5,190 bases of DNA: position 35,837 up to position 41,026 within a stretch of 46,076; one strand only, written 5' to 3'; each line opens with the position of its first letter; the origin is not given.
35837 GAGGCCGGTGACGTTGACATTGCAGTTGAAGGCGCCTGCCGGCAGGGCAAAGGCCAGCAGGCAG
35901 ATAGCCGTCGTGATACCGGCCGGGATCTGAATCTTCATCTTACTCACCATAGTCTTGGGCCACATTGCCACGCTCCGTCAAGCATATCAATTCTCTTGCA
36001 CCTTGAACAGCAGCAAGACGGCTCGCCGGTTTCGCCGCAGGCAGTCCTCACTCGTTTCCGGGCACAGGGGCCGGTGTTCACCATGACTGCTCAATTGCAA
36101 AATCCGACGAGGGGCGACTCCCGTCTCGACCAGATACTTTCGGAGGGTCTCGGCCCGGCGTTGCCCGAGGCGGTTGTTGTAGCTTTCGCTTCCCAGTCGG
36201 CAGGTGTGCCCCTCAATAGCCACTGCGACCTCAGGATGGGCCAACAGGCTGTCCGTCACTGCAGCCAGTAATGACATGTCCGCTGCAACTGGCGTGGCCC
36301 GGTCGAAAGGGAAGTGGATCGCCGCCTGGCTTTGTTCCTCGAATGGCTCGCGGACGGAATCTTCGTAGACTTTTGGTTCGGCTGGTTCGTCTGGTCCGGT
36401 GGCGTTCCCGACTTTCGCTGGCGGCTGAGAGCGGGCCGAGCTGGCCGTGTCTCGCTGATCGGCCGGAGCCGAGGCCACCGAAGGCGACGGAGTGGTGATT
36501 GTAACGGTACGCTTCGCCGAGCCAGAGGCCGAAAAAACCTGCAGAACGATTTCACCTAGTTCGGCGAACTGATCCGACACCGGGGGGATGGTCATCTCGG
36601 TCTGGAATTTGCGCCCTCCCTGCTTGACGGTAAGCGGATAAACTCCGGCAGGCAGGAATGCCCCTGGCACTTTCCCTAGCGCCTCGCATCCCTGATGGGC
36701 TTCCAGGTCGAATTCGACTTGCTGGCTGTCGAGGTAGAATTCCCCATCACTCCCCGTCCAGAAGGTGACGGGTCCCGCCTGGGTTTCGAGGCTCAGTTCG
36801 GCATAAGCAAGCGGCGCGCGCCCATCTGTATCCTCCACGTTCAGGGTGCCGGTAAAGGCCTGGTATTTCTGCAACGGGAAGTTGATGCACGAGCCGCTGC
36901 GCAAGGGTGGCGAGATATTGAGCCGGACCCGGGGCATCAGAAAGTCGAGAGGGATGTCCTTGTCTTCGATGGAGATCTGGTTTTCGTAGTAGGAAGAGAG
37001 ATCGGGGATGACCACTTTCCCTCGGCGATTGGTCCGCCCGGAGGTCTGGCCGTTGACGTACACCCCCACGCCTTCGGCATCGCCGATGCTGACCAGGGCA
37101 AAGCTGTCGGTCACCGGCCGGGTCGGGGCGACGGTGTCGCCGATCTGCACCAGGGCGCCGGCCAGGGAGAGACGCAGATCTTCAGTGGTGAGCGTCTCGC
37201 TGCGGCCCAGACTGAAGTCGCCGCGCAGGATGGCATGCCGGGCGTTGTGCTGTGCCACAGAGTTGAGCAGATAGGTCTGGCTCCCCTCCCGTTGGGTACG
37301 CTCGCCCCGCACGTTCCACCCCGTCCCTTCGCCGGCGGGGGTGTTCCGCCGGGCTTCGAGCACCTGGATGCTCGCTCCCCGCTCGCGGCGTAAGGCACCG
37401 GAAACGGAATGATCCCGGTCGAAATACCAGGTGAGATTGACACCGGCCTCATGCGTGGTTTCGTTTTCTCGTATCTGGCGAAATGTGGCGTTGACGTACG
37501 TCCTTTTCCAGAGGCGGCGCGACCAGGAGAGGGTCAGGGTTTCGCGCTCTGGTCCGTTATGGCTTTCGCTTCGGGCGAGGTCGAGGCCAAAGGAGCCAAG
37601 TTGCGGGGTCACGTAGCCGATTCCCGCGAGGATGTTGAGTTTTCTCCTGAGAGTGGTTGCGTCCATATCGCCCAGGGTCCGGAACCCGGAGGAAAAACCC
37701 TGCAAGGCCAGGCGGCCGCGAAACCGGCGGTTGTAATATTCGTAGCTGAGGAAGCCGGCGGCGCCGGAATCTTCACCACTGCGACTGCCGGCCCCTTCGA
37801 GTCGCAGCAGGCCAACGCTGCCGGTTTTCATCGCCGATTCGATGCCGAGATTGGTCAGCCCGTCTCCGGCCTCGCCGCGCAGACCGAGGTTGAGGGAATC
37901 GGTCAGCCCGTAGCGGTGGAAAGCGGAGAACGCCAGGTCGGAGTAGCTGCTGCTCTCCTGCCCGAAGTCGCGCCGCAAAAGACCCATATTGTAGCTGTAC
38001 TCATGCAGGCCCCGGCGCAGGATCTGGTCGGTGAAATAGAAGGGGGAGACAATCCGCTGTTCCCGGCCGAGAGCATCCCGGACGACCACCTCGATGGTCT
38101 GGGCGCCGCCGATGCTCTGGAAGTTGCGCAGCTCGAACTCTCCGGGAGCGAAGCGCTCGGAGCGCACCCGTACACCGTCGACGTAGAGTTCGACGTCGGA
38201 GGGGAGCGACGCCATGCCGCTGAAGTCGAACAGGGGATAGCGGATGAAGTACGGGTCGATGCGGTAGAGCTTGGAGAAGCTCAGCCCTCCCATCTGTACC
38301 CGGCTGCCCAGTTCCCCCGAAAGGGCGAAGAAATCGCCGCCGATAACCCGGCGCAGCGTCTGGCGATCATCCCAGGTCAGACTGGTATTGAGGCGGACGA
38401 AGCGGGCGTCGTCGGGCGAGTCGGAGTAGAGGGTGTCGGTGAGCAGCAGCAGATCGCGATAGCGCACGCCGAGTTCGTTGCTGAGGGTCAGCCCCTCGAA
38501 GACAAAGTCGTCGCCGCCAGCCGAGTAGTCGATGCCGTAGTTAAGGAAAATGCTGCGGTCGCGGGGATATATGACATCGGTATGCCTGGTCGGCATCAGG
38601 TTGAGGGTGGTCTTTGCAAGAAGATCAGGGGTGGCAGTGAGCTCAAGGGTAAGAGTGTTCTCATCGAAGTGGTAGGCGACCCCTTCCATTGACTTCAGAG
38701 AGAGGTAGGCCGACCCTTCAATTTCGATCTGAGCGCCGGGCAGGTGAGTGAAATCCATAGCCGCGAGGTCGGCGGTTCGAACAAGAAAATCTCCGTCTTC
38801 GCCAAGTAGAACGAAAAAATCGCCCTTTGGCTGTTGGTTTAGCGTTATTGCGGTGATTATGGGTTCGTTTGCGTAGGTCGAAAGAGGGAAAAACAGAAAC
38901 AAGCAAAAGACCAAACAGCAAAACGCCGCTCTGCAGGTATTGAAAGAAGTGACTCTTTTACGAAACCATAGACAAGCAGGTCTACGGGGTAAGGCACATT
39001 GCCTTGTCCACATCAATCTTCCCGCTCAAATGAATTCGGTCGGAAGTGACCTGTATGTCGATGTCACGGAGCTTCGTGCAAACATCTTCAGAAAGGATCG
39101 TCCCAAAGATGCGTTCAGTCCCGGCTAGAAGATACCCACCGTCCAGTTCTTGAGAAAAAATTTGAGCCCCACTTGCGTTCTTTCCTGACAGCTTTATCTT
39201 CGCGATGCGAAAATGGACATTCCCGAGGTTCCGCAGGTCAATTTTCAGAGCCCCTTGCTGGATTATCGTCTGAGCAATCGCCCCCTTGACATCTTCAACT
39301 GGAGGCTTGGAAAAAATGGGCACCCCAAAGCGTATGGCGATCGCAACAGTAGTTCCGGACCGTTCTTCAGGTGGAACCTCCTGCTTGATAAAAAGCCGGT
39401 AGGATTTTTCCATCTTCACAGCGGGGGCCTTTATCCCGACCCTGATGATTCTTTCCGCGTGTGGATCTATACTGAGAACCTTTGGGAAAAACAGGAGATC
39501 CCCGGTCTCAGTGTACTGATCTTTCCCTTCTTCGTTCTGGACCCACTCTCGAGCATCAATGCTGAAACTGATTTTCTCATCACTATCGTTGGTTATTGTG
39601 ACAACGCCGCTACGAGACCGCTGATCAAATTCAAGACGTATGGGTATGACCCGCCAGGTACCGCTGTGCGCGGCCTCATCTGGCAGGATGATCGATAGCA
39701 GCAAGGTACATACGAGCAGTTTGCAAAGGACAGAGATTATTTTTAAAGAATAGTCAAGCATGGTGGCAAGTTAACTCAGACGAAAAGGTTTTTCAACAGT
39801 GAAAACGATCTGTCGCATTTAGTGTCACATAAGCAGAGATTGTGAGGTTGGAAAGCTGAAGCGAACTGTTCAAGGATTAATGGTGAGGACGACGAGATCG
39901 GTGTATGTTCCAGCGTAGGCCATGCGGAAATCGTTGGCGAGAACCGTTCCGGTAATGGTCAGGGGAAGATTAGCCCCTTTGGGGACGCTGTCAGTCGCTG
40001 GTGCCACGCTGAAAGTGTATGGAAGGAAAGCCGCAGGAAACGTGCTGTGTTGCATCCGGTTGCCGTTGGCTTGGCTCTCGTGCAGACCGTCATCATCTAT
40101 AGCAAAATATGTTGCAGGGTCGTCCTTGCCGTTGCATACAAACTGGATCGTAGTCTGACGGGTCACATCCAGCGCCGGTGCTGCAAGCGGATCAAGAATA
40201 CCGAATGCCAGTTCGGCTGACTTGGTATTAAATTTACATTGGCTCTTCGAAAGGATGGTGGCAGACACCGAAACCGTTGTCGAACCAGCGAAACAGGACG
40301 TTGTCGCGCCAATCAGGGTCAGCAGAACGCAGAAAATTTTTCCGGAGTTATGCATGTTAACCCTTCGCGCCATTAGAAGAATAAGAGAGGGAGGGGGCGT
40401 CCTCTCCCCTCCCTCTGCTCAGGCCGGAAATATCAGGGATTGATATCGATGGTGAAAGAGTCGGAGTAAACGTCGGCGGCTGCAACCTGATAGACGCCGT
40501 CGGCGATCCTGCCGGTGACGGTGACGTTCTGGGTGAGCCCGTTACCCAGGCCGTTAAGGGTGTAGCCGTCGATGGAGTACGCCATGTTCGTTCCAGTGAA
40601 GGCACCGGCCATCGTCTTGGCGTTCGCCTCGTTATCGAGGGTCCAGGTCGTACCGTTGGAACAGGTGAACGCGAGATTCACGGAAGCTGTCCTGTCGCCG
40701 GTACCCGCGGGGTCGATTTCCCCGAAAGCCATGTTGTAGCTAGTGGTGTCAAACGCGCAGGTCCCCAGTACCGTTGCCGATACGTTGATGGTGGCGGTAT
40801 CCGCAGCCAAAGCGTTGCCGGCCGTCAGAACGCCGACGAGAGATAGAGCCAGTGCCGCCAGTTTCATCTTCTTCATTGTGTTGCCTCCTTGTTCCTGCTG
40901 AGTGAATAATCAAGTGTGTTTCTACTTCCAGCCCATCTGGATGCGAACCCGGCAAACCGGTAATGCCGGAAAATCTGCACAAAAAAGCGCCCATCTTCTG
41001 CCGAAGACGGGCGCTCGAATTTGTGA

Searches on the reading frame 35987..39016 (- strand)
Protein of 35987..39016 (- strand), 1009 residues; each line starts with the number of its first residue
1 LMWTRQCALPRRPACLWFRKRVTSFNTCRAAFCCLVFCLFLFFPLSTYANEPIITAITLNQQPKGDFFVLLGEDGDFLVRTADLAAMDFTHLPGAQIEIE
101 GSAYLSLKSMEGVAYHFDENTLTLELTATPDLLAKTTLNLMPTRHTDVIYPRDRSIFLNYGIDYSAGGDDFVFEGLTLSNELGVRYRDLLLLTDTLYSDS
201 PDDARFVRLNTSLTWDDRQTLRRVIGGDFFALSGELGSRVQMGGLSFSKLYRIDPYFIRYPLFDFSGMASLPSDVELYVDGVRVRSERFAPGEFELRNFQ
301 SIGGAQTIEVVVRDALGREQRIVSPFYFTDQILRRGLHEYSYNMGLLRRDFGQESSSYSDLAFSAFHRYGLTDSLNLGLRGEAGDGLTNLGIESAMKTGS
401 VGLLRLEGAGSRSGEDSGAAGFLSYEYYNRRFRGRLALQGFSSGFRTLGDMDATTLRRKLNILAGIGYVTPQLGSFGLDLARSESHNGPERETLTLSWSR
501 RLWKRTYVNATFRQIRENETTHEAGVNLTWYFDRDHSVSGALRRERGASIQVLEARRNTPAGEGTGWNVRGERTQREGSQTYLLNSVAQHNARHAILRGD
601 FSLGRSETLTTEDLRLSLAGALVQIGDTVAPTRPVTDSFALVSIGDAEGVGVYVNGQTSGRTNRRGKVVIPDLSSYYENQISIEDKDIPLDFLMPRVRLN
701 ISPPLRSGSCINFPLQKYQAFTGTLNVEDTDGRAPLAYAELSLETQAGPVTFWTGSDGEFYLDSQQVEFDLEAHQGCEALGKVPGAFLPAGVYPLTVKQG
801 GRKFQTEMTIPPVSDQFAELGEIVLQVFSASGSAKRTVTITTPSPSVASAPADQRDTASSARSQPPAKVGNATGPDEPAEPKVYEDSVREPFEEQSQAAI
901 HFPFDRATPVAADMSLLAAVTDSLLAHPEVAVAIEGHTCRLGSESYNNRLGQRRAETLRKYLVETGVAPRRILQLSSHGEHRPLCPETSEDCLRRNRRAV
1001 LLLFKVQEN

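Call 6: search_protein_families(library=pfam, proteins=[window:35987-39016:-], max_evalue=0.01)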
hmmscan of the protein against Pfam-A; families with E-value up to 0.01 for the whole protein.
window:35987-39016:- (1009 aa): 2 families
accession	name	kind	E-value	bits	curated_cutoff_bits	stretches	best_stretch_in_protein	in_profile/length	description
PF00577.26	Usher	-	7.3e-25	88.2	27.1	1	242-691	66-527/549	Outer membrane usher protein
PF00691.25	OmpA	-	2.2e-13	50.8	27.2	1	911-997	11-98/98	OmpA family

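Call 7: search_protein_families(library=ncbifam, proteins=[window:35987-39016:-], max_evalue=0.01)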
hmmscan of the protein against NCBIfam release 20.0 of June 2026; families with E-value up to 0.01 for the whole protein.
window:35987-39016:- (1009 aa): 37 families (the best 25 are shown)
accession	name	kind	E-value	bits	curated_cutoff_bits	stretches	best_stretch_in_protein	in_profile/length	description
TIGR02802.1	Pal_lipo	equivalog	3.6e-21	75.2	125.35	1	900-1002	2-103/104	peptidoglycan-associated lipoprotein Pal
NF053611.1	YiaD_Gzip_OmpA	equivalog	2e-17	63.6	175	1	898-999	102-202/206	YiaD family glycine zipper/OmpA-like lipoprotein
NF011769.0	PRK15223.1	equivalog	3.6e-17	61.4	1105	2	587-773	629-806/836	fimbrial biogenesis outer membrane usher protein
NF053612.1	anchor_PA1041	equivalog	5.6e-16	59.2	250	1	889-1001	122-233/236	PA1041 family peptidoglycan-binding anchor lipoprotein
NF011760.0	PRK15213.1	equivalog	3.4e-14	51.8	752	2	588-704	599-708/796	PefC/AfrB family outer membrane usher protein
NF033763.1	exchanger_TraB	exception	1.2e-12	46.7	700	1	900-999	394-493/522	outer membrane exchange protein TraB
NF053613.1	OMP_toxin_LptF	equivalog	3.4e-12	46.6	400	1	900-999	143-241/256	lipotoxin F family OmpA-related lipoprotein LptF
NF008067.1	PRK10802.1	equivalog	1.2e-11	44.7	261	1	884-1002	52-170/171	peptidoglycan-associated lipoprotein Pal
NF045787.1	OmpABordt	equivalog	2.9e-11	43.4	200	1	897-999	84-185/194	outer membrane protein OmpA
NF052230.1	T9SS_PorE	exception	5.8e-11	41.4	600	1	900-983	517-599/648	PorE family type IX secretion system protein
NF053585.1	OMP_LP_YfiB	equivalog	8.5e-11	42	128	1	896-1002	54-159/163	outer membrane lipoprotein YfiB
NF047726.1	AutTranAdhPGAsTpgA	equivalog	3.7e-10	39.4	350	1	893-980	149-238/268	trimeric autotransporter adhesin/peptidogylcan-associated protein TpgA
NF011763.0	PRK15217.1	subfamily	7e-10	37.7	933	2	574-684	611-714/826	fimbrial biogenesis outer membrane usher protein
NF053607.1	CHU_0125_OmpA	equivalog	9.6e-09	34.3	620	1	916-1000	549-633/639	CHU_0125 family OmpA-like outer membrane integrity protein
TIGR03789.1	pdsO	hypoth_equivalog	1.1e-08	35.1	152.2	1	917-1001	158-241/243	sortase-associated OmpA-like protein PdsO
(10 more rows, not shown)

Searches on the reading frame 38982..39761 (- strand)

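Call 6: search_protein_families(library=pfam, proteins=[window:38982-39761:-], max_evalue=0.01)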
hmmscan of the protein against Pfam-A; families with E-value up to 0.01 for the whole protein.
window:38982-39761:- (259 aa): 1 family
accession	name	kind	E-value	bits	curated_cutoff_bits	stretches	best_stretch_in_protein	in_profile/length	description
PF00345.26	PapD_N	-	2.1e-11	44.3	23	1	41-153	7-122/126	Pili and flagellar-assembly chaperone, PapD N-terminal domain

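Call 7: search_protein_families(library=ncbifam, proteins=[window:38982-39761:-], max_evalue=0.01)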
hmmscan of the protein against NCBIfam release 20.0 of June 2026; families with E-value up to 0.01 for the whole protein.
window:38982-39761:- (259 aa): 1 family
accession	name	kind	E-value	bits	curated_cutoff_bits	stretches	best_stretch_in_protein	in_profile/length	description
NF011735.0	PRK15188.1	equivalog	0.00066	19.1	365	1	17-131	10-117/228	fimbrial chaperone protein BcfB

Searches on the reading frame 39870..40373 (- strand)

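Call 6: search_protein_families(library=pfam, proteins=[window:39870-40373:-], max_evalue=0.01)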
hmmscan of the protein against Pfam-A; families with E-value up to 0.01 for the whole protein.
window:39870-40373:- (167 aa): 1 family
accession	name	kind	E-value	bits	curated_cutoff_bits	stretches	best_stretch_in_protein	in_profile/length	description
PF05229.21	SCPU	-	6.8e-07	30.2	22.4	1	33-163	2-137/138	Spore Coat Protein U domain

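Call 7: search_protein_families(library=ncbifam, proteins=[window:39870-40373:-], max_evalue=0.01)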
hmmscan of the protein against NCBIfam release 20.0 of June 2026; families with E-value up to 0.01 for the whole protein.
window:39870-40373:- (167 aa): 0 families

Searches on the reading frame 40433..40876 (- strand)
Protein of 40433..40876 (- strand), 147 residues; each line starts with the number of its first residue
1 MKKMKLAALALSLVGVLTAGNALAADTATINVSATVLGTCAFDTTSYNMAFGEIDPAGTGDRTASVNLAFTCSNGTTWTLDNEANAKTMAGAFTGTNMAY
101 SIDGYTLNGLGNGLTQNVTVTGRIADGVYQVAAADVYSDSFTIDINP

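Call 6: search_protein_families(library=pfam, proteins=[window:40433-40876:-], max_evalue=0.01)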
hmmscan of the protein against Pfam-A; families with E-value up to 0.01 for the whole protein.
window:40433-40876:- (147 aa): 1 family
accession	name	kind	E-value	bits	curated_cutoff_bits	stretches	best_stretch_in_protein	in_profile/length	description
PF05229.21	SCPU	-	1.5e-07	32.2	22.4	1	27-86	2-63/138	Spore Coat Protein U domain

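Call 7: search_protein_families(library=ncbifam, proteins=[window:40433-40876:-], max_evalue=0.01)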
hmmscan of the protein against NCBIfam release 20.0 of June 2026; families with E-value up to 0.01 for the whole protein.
window:40433-40876:- (147 aa): 0 families
